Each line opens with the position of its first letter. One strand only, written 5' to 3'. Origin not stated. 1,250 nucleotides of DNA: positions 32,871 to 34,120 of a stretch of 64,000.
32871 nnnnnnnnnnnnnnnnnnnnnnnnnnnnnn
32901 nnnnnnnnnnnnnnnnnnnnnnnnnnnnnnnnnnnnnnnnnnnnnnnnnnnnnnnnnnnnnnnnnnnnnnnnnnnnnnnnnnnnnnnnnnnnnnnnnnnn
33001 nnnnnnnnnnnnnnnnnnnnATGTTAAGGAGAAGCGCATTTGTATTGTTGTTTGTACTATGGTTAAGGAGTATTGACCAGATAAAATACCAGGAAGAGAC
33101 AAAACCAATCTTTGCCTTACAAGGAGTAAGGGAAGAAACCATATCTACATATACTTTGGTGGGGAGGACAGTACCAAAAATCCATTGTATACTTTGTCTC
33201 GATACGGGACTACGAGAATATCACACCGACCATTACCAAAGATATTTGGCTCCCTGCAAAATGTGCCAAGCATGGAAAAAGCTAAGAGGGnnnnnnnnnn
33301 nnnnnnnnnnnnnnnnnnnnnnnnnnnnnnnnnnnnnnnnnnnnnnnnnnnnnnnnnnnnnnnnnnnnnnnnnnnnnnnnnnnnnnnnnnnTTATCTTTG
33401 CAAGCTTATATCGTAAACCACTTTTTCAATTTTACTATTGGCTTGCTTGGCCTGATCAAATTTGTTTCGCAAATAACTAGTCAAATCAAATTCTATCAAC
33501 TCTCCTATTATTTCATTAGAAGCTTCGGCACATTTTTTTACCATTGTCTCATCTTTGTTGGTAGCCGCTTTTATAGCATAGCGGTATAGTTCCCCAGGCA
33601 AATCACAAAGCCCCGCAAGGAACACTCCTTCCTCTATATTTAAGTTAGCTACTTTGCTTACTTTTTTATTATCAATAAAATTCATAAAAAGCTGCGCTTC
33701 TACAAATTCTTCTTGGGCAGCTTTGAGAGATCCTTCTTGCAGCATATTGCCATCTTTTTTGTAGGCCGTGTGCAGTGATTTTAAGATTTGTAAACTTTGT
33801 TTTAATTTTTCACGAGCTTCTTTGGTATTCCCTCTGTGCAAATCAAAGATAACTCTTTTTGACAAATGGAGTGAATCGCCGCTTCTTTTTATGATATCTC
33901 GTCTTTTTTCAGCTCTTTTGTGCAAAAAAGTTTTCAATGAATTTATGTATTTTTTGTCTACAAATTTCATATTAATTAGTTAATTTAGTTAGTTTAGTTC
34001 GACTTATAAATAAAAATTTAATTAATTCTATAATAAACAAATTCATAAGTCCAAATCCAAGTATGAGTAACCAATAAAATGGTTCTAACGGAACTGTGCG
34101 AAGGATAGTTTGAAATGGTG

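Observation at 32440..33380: Module of two small Cys-rich secreted/zinc-finger-like proteins in a GC-shifted segment, each with its own terminator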

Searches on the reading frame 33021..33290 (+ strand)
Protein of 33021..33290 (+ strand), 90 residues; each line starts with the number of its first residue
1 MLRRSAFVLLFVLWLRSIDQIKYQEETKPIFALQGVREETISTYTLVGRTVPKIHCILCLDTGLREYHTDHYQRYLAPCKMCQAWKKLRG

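Call 8: search_protein_families(library=pfam, proteins=[window:33021-33290:+], max_evalue=1)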
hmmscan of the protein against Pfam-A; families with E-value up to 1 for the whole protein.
window:33021-33290:+ (90 aa): 0 families

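Call 9: search_protein_families(library=ncbifam, proteins=[window:33021-33290:+], max_evalue=1)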
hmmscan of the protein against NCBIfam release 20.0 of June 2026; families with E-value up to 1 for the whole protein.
window:33021-33290:+ (90 aa): 0 families

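Call 23: find_homologous_proteins(query=window:33021-33290:+, max_evalue=0.1)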
Query window:33021-33290:+ (90 aa): 1 proteins with E <= 0.1 among 1 candidates.
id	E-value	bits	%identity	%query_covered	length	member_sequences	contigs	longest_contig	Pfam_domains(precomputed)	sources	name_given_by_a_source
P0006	1.3e-55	203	100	100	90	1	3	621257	-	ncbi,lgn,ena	-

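Call 25: find_related_loci(query=window:33021-33290:+, collection=viral_contigs, flank=5000)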
Query window:33021-33290:+ (90 aa) in viral_contigs; peptide patterns used: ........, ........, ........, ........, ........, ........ (x = any residue, [..] = any of these).
27 stretches matched a pattern, but none encodes a relative of the query by tblastn (E <= 1e-3).

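Call 34: search_protein_families(library=phrogs, proteins=[window:33021-33290:+], max_evalue=1)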
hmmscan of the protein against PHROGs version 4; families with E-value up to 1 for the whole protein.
window:33021-33290:+ (90 aa): 0 families

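Call 35: search_protein_families(library=padloc, proteins=[window:33021-33290:+], max_evalue=1)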
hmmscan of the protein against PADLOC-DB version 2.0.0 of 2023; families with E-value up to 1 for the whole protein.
window:33021-33290:+ (90 aa): 0 families

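Call 71: search_solved_structures(query=window:33021-33290:+, max_evalue=10, show_alignments=1)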
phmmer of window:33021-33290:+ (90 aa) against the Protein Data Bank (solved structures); distinct sequences matched with E-value up to 10: 0.

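Call 79: find_encoding_contigs(protein=P0006, flank=1500, max_places=4)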
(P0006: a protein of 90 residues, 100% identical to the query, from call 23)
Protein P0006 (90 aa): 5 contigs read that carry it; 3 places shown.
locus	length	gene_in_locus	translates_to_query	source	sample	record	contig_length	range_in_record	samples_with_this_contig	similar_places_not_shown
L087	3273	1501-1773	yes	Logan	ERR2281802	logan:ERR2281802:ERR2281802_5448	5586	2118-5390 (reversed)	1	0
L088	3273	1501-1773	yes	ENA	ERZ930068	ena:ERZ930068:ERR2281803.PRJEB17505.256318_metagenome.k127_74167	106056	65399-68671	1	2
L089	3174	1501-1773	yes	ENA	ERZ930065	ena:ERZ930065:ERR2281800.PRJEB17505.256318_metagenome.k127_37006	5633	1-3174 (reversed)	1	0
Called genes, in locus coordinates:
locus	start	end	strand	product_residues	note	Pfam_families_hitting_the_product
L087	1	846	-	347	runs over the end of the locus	?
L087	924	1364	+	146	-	-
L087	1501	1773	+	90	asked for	-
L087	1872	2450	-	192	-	PF01997:Translin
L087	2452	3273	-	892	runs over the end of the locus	PF00690:Cation_ATPase_N, PF00122:E1-E2_ATPase, PF00702:Hydrolase, PF13246:Cation_ATPase, PF08282:Hydrolase_3 (faint), PF00689:Cation_ATPase_C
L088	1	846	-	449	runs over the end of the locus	PF08245:Mur_ligase_M, PF02875:Mur_ligase_C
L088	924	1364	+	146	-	-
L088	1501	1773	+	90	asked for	-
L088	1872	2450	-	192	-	PF01997:Translin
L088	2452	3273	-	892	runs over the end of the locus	PF00690:Cation_ATPase_N, PF00122:E1-E2_ATPase, PF00702:Hydrolase, PF13246:Cation_ATPase, PF08282:Hydrolase_3 (faint), PF00689:Cation_ATPase_C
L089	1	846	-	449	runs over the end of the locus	PF08245:Mur_ligase_M, PF02875:Mur_ligase_C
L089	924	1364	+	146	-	-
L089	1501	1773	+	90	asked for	-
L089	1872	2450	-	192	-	PF01997:Translin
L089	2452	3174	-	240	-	?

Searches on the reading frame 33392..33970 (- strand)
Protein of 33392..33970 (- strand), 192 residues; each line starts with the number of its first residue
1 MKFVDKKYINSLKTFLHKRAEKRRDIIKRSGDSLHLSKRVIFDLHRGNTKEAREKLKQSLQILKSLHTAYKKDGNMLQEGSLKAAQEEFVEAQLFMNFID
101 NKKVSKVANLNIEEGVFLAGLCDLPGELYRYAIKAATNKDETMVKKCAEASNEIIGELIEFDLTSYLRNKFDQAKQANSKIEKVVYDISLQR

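Call 8: search_protein_families(library=pfam, proteins=[window:33392-33970:-], max_evalue=1)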
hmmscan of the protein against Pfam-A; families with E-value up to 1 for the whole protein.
window:33392-33970:- (192 aa): 3 families
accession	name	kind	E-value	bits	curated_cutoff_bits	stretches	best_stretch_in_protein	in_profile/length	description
PF01997.21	Translin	-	6e-19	69.3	25.9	1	22-191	2-204/205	Translin family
PF23430.1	DUF7117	-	0.051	13.6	28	1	33-176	41-178/232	Family of unknown function (DUF7117)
PF02255.21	PTS_IIA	-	0.14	12.7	27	1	26-78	6-55/94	PTS system, Lactose/Cellobiose specific IIA subunit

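Call 9: search_protein_families(library=ncbifam, proteins=[window:33392-33970:-], max_evalue=1)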
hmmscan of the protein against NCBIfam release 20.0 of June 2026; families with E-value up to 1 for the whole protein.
window:33392-33970:- (192 aa): 7 families
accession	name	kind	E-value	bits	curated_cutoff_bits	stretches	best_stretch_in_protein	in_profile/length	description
NF011161.0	PRK14562.1-6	equivalog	5.7e-25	87.8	228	1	6-180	15-192/218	haloacid dehalogenase superfamily protein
NF011157.0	PRK14562.1-2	equivalog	9.9e-17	61.3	238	1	7-188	3-184/191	haloacid dehalogenase superfamily protein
NF011160.0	PRK14562.1-5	equivalog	2.4e-13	50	291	1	18-163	17-162/213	haloacid dehalogenase superfamily protein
NF011159.0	PRK14562.1-4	equivalog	1.1e-12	48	269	1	10-184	6-176/198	haloacid dehalogenase superfamily protein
NF011156.0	PRK14562.1-1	equivalog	7.4e-11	42.5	308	1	6-176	10-183/200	haloacid dehalogenase superfamily protein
NF011158.0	PRK14562.1-3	equivalog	2.5e-10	40.4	359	1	19-187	16-189/210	haloacid dehalogenase superfamily protein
NF041291.1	StbC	equivalog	0.22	11.9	100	1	39-93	9-62/122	plasmid stabilization protein StbC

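Call 11: find_encoding_contigs(protein=window:33392-33970:-, flank=6000, max_places=8)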
Protein window:33392-33970:- (192 aa): 5 contigs read that carry it; 3 places shown.
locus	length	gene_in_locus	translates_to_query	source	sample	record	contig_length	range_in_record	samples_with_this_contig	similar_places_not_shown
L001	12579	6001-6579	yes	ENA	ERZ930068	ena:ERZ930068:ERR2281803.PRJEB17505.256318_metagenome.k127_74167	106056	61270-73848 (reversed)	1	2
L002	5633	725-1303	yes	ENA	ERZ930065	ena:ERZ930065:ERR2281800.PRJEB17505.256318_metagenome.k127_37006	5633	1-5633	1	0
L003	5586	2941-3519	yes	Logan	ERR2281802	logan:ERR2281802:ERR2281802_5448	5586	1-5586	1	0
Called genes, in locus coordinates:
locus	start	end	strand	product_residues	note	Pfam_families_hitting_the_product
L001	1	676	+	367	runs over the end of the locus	PF01098:FTSW_RODA_SPOVE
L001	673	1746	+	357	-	PF03033:Glyco_transf_28, PF04101:Glyco_tran_28_C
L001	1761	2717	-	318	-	PF03547:Mem_trans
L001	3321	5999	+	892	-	PF00690:Cation_ATPase_N, PF00122:E1-E2_ATPase, PF00702:Hydrolase, PF13246:Cation_ATPase, PF08282:Hydrolase_3 (faint), PF00689:Cation_ATPase_C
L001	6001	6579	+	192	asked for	PF01997:Translin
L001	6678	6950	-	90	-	-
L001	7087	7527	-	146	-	-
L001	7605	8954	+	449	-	PF08245:Mur_ligase_M, PF02875:Mur_ligase_C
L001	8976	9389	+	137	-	PF04977:DivIC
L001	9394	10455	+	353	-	PF13623:SurA_N_2, PF13624:SurA_N_3, PF13145:Rotamase_2, PF13616:Rotamase_3, PF00639:Rotamase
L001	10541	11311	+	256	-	PF04264:YceI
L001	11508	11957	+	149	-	PF00293:NUDIX, PF14815:NUDIX_4 (weak), PF22327:Nudt16-like (weak)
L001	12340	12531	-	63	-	-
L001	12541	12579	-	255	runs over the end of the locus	PF00459:Inositol_P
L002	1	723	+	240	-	?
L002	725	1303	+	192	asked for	PF01997:Translin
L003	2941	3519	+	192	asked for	PF01997:Translin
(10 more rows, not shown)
